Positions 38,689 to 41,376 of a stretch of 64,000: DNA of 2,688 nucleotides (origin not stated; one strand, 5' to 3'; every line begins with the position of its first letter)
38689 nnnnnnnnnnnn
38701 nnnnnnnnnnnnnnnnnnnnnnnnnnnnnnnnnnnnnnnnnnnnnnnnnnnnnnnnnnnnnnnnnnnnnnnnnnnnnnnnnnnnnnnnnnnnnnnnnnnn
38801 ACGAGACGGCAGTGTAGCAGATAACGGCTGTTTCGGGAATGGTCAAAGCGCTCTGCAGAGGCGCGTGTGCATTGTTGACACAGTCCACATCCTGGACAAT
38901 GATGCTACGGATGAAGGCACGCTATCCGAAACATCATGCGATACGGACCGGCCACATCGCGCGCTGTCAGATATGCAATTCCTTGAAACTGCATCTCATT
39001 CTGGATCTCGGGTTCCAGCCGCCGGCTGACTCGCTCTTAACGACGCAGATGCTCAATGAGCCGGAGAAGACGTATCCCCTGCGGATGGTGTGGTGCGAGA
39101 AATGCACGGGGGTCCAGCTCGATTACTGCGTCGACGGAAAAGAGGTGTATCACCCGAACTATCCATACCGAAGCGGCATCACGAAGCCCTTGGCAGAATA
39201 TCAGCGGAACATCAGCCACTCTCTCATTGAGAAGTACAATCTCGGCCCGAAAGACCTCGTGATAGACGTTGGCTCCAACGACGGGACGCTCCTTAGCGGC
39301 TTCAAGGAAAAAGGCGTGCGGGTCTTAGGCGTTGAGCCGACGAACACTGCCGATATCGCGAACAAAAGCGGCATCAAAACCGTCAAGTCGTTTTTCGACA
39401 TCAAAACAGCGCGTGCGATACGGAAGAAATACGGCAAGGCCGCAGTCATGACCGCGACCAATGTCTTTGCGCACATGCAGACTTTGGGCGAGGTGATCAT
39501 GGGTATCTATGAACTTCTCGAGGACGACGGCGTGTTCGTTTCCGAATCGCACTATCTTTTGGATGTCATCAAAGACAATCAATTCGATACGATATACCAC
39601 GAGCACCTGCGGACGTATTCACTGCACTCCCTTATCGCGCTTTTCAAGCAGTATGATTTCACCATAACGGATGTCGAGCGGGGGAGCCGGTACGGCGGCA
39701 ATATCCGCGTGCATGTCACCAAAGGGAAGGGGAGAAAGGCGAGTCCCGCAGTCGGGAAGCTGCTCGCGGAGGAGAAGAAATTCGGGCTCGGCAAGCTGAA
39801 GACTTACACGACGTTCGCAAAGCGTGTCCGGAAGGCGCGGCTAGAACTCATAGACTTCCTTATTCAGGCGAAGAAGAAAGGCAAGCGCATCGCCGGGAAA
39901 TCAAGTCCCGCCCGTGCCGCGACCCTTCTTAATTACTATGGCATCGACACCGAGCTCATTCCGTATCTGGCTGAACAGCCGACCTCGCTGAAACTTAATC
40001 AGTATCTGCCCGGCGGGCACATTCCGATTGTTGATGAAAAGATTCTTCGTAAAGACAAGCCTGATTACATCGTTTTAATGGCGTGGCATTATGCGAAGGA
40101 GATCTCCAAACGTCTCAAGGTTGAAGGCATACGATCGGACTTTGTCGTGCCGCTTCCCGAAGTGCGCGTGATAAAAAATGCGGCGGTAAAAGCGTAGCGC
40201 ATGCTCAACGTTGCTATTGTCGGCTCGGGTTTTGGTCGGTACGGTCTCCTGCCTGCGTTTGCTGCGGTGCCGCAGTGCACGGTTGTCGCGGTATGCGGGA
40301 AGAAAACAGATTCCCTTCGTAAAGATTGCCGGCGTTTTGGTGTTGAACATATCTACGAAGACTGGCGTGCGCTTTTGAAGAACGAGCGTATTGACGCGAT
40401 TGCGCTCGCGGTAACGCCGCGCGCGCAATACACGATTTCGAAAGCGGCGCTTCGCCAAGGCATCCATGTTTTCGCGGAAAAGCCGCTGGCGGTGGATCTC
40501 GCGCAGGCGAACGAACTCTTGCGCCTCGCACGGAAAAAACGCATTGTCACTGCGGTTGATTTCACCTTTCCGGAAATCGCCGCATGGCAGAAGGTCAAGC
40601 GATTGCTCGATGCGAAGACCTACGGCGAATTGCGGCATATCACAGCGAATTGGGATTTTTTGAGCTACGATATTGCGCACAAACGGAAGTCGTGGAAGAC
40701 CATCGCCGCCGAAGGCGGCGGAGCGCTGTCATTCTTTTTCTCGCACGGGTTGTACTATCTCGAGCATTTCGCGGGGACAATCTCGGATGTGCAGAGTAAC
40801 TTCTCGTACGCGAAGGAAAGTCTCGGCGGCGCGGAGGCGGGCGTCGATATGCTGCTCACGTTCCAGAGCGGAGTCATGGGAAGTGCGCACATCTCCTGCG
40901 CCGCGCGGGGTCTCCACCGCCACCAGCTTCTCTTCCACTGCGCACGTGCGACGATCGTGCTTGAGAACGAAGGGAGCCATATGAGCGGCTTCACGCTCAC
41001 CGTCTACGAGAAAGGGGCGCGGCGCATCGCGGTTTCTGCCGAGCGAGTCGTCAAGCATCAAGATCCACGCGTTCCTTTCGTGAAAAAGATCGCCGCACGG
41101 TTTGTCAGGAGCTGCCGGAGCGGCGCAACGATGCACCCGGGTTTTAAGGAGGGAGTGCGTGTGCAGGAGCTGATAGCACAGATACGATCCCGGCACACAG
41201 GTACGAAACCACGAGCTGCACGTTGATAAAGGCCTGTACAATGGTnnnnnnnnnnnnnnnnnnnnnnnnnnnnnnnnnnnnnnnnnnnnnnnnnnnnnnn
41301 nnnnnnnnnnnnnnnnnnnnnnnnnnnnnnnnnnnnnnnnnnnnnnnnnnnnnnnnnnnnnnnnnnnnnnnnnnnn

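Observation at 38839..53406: Duplicated three-gene cassette [zinc-ribbon C-methyltransferase - Gfo/Idh/MocA - FAD oxidoreductase] flanked by GT-C enzymes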

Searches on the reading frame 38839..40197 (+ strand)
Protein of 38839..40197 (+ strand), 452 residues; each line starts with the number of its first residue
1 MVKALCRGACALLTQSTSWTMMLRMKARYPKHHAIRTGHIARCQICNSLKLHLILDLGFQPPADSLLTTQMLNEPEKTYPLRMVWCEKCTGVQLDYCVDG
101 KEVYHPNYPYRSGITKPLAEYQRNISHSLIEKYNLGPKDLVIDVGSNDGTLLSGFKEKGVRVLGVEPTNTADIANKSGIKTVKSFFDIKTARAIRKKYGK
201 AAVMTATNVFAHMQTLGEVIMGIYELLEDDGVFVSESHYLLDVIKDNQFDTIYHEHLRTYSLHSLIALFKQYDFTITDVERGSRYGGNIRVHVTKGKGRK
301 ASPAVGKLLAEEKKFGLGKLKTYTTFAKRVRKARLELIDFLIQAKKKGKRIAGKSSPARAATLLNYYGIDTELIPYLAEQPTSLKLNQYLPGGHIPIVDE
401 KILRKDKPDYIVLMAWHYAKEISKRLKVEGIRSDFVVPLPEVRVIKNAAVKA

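Call 3: search_protein_families(library=pfam, proteins=[window:38839-40197:+], max_evalue=0.01)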
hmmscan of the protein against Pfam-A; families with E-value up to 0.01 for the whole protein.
window:38839-40197:+ (452 aa): 4 families
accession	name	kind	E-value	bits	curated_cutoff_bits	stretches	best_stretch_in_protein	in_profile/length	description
PF08484.17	Methyltransf_14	-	3.1e-43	147.8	23.5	1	285-440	3-160/160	C-methyltransferase C-terminal domain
PF08421.16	Methyltransf_13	-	1.2e-18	67.4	31.3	1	43-104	1-62/62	Putative zinc binding domain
PF13489.12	Methyltransf_23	-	1e-14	55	27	1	138-277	23-162/164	Methyltransferase domain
PF08242.18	Methyltransf_12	-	2.7e-06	28.5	30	1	142-233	1-98/98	Methyltransferase domain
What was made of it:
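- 38839..40197 (+): MT1: NDP-4-keto-hexose 3-C-methyltransferase homologue with the canonical YHEH motif. The true start is probably near 38899. PF08421, PF13489 and PF08484 (call 3).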

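Call 8: search_protein_families(library=ncbifam, proteins=[window:38839-40197:+], max_evalue=0.001)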
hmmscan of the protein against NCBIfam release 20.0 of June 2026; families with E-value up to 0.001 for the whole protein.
window:38839-40197:+ (452 aa): 0 families

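Call 25: search_solved_structures(query=window:38839-40197:+, max_evalue=0.001, show_alignments=1)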
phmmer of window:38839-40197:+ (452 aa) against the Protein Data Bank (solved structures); distinct sequences matched with E-value up to 0.001: 10.
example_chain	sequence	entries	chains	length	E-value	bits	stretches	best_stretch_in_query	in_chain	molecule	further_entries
4rv9_A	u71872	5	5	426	2e-75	257.7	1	40-442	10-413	D-mycarose 3-C-methyltransferase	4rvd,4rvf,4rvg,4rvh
5t64_A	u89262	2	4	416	2.4e-69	237.7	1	41-445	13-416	Sugar 3-C-methyl transferase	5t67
5t6b_A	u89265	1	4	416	3.6e-69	237.1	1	41-443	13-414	Sugar 3-C-methyl transferase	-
3ndi_A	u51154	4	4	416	1.4e-61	212.1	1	41-443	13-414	Methyltransferase | TcaB9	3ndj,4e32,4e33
4e2y_A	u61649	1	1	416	3.6e-61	210.7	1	41-443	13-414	TcaB9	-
4e31_A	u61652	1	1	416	4.9e-61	210.3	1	41-443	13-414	TcaB9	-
4e2x_A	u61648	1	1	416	4.9e-61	210.3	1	41-443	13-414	TcaB9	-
4e2w_A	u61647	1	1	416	1.3e-60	208.9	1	41-443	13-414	TcaB9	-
4e2z_A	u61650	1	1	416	1.3e-60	208.9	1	41-443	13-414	TcaB9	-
4e30_A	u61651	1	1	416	3.3e-60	207.5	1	41-443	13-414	TcaB9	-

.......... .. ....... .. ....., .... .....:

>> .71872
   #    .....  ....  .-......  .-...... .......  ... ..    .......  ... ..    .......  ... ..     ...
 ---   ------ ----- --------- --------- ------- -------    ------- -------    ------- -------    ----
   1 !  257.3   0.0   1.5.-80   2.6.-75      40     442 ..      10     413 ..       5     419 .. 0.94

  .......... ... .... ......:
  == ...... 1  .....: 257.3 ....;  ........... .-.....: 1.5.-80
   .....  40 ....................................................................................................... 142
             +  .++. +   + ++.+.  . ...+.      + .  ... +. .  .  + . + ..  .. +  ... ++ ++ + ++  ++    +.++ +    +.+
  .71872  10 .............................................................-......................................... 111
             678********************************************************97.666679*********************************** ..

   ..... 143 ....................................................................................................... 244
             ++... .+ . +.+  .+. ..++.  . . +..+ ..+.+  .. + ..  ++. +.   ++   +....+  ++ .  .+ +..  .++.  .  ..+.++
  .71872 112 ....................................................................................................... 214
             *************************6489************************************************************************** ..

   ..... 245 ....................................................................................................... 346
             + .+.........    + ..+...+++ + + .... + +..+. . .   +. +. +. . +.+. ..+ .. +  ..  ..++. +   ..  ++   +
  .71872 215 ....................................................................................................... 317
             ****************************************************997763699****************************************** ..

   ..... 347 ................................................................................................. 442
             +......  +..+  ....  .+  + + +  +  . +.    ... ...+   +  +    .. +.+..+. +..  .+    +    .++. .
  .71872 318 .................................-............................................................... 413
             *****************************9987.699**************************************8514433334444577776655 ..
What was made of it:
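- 38839..40197 (+): PDB hits: MtmC 4rv9 E 2e-75, KijD1 5t64, TcaB9 3ndi (call 25).
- All solved MT homologues use dTDP-sugars (call 25).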

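Call 30: find_related_loci(query=A1, collection=genome_contigs, flank=10000)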
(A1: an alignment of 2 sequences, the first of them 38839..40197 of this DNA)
Query A1 (452 aa) in genome_contigs; peptide patterns used: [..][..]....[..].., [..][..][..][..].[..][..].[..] (x = any residue, [..] = any of these).
71 stretches matched a pattern; 12 encode a relative of the query (tblastn E <= 1e-3); 12 distinct loci.
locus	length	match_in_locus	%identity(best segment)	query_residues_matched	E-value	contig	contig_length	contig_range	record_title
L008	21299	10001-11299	72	16-450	0e+0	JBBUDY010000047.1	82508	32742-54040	MAG: Patescibacteria group bacterium isolate H32-bin018_1 H32_bin018_1_000000000047, whole genome shotgun sequence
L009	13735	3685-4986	71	14-447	0e+0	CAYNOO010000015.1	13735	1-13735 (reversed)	MAG TPA_asm: uncultured Candidatus Saccharibacteria bacterium isolate SRP193066_co1_20 genome assembly, contig: NODE_411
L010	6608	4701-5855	37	40-427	4e-76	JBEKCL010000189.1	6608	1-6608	MAG: Dehalococcoidia bacterium isolate SPRUCE 159 SPRUCE_159_189, whole genome shotgun sequence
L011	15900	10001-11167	34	30-427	8e-69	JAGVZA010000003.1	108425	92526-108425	Candidatus Woesearchaeota archaeon isolate RIFCSPHIGHO2_02_FULL_36_21 rifcsphigho2_02_scaffold_560, whole genome shotgun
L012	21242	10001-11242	33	27-445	4e-68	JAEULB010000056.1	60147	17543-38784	MAG: Rhodospirillaceae bacterium isolate new MAG-110 k141_2477086, whole genome shotgun sequence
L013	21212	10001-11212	34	31-440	3e-67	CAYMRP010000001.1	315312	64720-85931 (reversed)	MAG TPA_asm: uncultured Gammaproteobacteria bacterium isolate SRP286056_co1_76 genome assembly, contig: NODE_10_length_3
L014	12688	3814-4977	36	42-440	5e-66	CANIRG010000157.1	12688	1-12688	MAG: Rhodospirillales bacterium isolate RH-15aug16-120 genome assembly, contig: RH-15aug16-C10995, whole genome shotgun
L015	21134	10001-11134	34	42-427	6e-65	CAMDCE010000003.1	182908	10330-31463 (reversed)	MAG: Asaia bogorensis isolate MaH-04nov19-32 genome assembly, contig: MaH-04nov19-C57, whole genome shotgun sequence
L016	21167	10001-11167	33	39-440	2e-64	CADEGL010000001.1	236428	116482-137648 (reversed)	MAG: uncultured Alphaproteobacteria bacterium isolate Alphaproteobacteria sp. RBC064 genome assembly, contig: MAG064_1,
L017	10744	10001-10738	49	38-283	3e-75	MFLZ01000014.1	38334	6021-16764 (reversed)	MAG: Candidatus Kaiserbacteria bacterium RIFCSPLOWO2_01_FULL_54_13 rifcsplowo2_01_scaffold_1826, whole genome shotgun se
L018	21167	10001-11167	31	54-445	2e-50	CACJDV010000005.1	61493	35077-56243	uncultured Pelagibacteraceae bacterium isolate AG-447-B22 genome assembly, contig: AG-447-B22_NODE_5, whole genome shotg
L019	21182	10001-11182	29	43-444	4e-39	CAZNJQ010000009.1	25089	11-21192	MAG TPA_asm: uncultured Candidatus Saccharibacteria bacterium isolate ERP119705_co17_656 genome assembly, contig: NODE_2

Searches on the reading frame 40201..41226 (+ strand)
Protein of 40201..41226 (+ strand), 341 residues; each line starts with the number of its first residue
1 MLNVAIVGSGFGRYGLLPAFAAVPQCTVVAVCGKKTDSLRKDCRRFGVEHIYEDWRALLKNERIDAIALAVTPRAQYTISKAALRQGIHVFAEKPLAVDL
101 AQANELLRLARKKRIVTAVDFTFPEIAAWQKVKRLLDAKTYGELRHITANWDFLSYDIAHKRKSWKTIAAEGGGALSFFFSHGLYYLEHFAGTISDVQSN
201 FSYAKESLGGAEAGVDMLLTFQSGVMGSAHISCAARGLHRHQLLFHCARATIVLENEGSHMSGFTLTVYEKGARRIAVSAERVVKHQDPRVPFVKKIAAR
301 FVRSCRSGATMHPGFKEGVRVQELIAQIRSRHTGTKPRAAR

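Call 3: search_protein_families(library=pfam, proteins=[window:40201-41226:+], max_evalue=0.01)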
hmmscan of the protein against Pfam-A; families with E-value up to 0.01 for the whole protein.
window:40201-41226:+ (341 aa): 4 families
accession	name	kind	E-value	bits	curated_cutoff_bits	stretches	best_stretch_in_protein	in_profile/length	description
PF01408.29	GFO_IDH_MocA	-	5.8e-22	79.1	24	1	2-120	1-119/120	Oxidoreductase family, NAD-binding Rossmann fold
PF22725.1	GFO_IDH_MocA_C3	-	9.1e-16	58.4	27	1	129-252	1-123/124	GFO/IDH/MocA C-terminal domain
PF02894.22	GFO_IDH_MocA_C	-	1.3e-07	32.1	22.9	1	133-328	1-206/218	Oxidoreductase family, C-terminal alpha/beta domain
PF00016.26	RuBisCO_large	-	0.008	15.9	30.1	0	184-276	84-168/299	Ribulose bisphosphate carboxylase large chain, catalytic domain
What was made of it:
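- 40201..41226 (+): GFO1: Gfo/Idh/MocA oxidoreductase, candidate NDP-sugar ketoreductase. PF01408 and PF22725 (call 3).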

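Call 8: search_protein_families(library=ncbifam, proteins=[window:40201-41226:+], max_evalue=0.001)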
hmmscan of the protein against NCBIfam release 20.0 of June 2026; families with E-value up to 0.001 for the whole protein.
window:40201-41226:+ (341 aa): 10 families
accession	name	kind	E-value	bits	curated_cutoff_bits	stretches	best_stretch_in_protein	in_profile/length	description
NF052479.1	LevoglcsnDh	equivalog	2.9e-18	65.7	650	1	2-220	4-231/386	levoglucosan dehydrogenase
TIGR04380.1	myo_inos_iolG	equivalog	6e-15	55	355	1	1-148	1-149/330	inositol 2-dehydrogenase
NF008607.0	PRK11579.1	subfamily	4.3e-13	49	330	1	2-175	5-173/346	oxidoreductase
NF040723.1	UDP-GlcNAcDh_Arch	equivalog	5.3e-12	45.9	450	1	2-149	1-146/302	UDP-N-acetylglucosamine 3-dehydrogenase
NF058561.1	BT_2158_fam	equivalog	6.1e-11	41.6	750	1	5-149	37-182/487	glycoside 3-dehydrogenase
TIGR01761.1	thiaz-red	subfamily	2.5e-07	30.5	188.8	1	3-132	5-134/350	thiazolinyl imide reductase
NF041392.1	XylDh_Gfo6_Halo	equivalog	4.1e-07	29.1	350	1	3-166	18-185/350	D-xylose 1-dehydrogenase Gfo6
NF058563.1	BT_2159_fam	equivalog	4.7e-07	29.1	650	1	4-145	3-144/350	disaccharide 3-dehydrogenase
NF052679.1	InsChiInosDhIolG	equivalog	7.3e-07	28.5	540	1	22-145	24-149/343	bifunctional inositol 2-dehydrogenase/D-chiro-inositol 1-dehydrogenase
NF007574.0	PRK10206.1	equivalog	3.2e-06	26.4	352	1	47-153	49-155/345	oxidoreductase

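Call 26: search_solved_structures(query=window:40201-41226:+, max_evalue=0.00001)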
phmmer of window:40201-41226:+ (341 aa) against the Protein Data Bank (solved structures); distinct sequences matched with E-value up to 0.00001: 45.
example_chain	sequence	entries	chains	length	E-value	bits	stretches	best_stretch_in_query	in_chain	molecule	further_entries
4had_A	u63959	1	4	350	3.4e-16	62.5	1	6-176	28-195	Probable oxidoreductase protein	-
4gqa_A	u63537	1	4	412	4.1e-16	62.2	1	2-199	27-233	NAD binding Oxidoreductase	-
3rbv_A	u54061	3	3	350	2.6e-15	59.6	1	15-176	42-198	Sugar 3-ketoreductase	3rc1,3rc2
3rc7_A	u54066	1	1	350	3.4e-15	59.3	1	15-153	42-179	Sugar 3-ketoreductase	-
3evn_A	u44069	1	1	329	5.9e-15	58.4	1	27-247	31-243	Oxidoreductase, Gfo/Idh/MocA family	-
3rcb_A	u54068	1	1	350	9.2e-15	57.8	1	15-176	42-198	Sugar 3-ketoreductase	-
3rc9_A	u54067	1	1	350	1.8e-14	56.9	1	15-176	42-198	Sugar 3-ketoreductase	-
1zh8_A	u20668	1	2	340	3.9e-14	55.8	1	3-244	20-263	oxidoreductase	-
4fb5_A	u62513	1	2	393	6.8e-14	55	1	43-213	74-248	Probable oxidoreductase protein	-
3e9m_A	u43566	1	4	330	1.1e-13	54.3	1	24-234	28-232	Oxidoreductase, Gfo/Idh/MocA family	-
4h3v_A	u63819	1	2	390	1.7e-12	50.4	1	17-192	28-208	Oxidoreductase domain protein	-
8tdi_L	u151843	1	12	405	1.8e-11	47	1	9-236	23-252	P2B11 Glucuronide-3-dehydrogenase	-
6a3f_A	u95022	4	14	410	2.7e-11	46.4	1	2-218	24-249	Putative dehydrogenase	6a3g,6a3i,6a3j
3m2t_A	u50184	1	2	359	5.7e-11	45.4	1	2-150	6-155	Probable dehydrogenase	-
3dty_A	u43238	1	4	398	3.2e-10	42.9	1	5-253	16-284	Oxidoreductase, Gfo/Idh/MocA family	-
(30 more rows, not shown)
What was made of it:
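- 40201..41226 (+): PDB hit to the sugar 3-ketoreductase KijD10 3rbv, E 2.6e-15 (call 26).
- GFO1 matches KijD10 at E 2.6e-15 (call 26).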
